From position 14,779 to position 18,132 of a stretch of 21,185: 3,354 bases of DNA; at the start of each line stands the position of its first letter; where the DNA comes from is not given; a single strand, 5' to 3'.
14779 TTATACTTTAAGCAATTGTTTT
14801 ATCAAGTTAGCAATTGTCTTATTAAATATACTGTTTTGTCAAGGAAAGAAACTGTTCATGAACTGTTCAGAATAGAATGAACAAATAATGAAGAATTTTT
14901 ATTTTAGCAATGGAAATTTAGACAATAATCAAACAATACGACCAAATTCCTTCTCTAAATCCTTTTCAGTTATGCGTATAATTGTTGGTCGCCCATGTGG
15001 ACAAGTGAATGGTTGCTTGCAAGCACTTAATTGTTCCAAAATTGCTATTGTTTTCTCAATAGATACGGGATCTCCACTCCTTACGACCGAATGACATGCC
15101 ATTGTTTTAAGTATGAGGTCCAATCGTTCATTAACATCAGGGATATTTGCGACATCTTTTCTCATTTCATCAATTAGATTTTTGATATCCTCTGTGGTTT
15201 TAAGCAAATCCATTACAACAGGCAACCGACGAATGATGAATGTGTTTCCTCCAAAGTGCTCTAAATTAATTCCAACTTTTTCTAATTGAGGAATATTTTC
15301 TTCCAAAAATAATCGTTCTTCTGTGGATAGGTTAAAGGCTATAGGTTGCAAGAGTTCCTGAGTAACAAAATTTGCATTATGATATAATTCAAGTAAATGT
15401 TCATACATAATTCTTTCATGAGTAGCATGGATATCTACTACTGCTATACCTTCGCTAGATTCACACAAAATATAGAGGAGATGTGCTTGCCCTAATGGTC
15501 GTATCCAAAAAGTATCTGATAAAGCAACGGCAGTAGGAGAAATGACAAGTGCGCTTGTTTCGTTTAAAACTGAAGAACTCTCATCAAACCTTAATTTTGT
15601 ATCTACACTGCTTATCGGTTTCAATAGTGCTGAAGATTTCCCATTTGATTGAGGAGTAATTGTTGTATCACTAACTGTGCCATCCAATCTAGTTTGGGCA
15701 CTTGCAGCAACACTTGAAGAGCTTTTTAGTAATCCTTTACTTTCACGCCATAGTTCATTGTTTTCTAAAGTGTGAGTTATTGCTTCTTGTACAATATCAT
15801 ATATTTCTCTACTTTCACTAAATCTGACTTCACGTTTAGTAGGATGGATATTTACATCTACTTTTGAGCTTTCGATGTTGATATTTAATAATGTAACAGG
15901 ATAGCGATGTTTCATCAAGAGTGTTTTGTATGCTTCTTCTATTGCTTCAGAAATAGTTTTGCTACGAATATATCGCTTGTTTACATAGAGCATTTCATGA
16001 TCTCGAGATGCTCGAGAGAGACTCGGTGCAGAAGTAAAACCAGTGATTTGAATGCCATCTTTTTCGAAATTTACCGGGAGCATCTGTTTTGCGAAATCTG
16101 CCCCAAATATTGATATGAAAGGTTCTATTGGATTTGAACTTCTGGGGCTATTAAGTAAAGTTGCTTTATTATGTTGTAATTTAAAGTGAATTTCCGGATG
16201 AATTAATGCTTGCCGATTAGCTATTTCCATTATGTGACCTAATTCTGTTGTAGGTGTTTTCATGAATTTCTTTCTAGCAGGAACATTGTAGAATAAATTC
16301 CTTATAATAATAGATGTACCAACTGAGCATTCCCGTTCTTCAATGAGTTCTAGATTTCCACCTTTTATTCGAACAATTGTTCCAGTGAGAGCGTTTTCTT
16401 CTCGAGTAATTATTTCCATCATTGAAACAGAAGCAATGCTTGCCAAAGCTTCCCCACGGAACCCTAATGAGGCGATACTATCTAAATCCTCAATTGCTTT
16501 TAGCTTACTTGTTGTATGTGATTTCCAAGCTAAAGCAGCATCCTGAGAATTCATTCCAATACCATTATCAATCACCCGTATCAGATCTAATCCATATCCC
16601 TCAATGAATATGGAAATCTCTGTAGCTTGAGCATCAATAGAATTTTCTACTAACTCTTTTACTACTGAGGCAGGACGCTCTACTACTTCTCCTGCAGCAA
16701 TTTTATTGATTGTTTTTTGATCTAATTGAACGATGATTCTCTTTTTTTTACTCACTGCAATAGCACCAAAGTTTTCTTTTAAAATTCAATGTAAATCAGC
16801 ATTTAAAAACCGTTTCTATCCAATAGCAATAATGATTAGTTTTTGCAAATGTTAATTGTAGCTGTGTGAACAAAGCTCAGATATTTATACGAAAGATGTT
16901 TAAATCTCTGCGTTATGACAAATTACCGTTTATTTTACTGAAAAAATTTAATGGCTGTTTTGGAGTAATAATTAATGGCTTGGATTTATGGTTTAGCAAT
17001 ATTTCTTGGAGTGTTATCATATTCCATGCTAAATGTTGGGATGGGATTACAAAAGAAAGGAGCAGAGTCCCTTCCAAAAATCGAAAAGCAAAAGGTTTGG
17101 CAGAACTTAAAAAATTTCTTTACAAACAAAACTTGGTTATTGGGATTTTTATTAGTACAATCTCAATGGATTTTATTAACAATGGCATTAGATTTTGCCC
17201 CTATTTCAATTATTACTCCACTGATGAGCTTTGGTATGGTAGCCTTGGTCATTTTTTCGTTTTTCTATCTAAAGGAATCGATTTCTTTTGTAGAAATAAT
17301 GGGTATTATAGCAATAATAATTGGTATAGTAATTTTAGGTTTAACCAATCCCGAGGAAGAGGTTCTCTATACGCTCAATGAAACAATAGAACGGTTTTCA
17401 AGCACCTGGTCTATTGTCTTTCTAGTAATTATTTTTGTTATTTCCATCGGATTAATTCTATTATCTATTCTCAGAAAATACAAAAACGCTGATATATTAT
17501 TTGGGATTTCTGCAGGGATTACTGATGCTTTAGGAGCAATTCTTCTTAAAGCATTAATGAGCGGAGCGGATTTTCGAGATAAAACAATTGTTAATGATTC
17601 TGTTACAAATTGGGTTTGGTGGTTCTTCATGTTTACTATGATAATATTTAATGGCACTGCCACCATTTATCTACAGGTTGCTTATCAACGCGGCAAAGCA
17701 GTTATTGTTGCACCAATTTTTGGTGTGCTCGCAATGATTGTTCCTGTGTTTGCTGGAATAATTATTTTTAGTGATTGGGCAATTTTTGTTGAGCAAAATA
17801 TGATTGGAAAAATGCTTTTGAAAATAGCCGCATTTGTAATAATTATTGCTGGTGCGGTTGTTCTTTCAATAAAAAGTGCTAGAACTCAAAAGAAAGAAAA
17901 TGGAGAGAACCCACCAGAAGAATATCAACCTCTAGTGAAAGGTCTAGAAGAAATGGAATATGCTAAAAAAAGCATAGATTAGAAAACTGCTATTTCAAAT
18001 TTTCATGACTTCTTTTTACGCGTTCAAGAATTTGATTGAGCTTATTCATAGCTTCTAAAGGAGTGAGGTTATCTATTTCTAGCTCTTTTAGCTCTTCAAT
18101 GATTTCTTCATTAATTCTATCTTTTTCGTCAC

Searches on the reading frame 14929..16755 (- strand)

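Call 7: search_protein_families(library=pfam, proteins=[window:14929-16755:-], max_evalue=0.01)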
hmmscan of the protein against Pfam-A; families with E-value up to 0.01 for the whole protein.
window:14929-16755:- (608 aa): 4 families
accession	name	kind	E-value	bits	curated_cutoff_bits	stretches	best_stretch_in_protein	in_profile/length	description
PF01119.25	DNA_mis_repair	-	4.8e-42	142.8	26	1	215-330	3-118/119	DNA mismatch repair protein, C-terminal domain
PF08676.16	MutL_C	-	1e-34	119.7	25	1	421-563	1-141/142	MutL C terminal dimerisation domain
PF13589.12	HATPase_c_3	-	1.4e-12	48.3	25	1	29-125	4-100/137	Histidine kinase-, DNA gyrase B-, and HSP90-like ATPase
PF02518.31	HATPase_c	-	4.5e-06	27.5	26.4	1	26-82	4-63/111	Histidine kinase-, DNA gyrase B-, and HSP90-like ATPase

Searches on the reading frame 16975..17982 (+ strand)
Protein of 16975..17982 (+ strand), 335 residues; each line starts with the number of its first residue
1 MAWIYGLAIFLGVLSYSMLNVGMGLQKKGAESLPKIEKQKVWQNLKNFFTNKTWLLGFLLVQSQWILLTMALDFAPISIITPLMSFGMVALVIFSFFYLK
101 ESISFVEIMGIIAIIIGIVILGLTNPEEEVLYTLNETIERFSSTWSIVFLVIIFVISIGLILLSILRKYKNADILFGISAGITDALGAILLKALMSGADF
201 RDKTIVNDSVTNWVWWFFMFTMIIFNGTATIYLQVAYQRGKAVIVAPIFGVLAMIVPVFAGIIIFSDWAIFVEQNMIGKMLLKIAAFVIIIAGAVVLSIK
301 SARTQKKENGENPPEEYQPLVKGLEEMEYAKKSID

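Call 7: search_protein_families(library=pfam, proteins=[window:16975-17982:+], max_evalue=0.01)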
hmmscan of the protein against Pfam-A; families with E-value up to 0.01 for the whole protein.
window:16975-17982:+ (335 aa): 3 families
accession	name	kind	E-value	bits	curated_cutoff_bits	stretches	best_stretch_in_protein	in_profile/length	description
PF05653.20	Mg_trans_NIPA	-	2.8e-21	76.4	26.2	1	7-298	5-290/295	Magnesium transporter NIPA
PF00892.27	EamA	-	1.1e-06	29.4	28.2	1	45-121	54-133/135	EamA-like transporter family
PF10639.15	TMEM234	-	7.5e-05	23.2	30.1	1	27-121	16-112/113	Putative transmembrane family 234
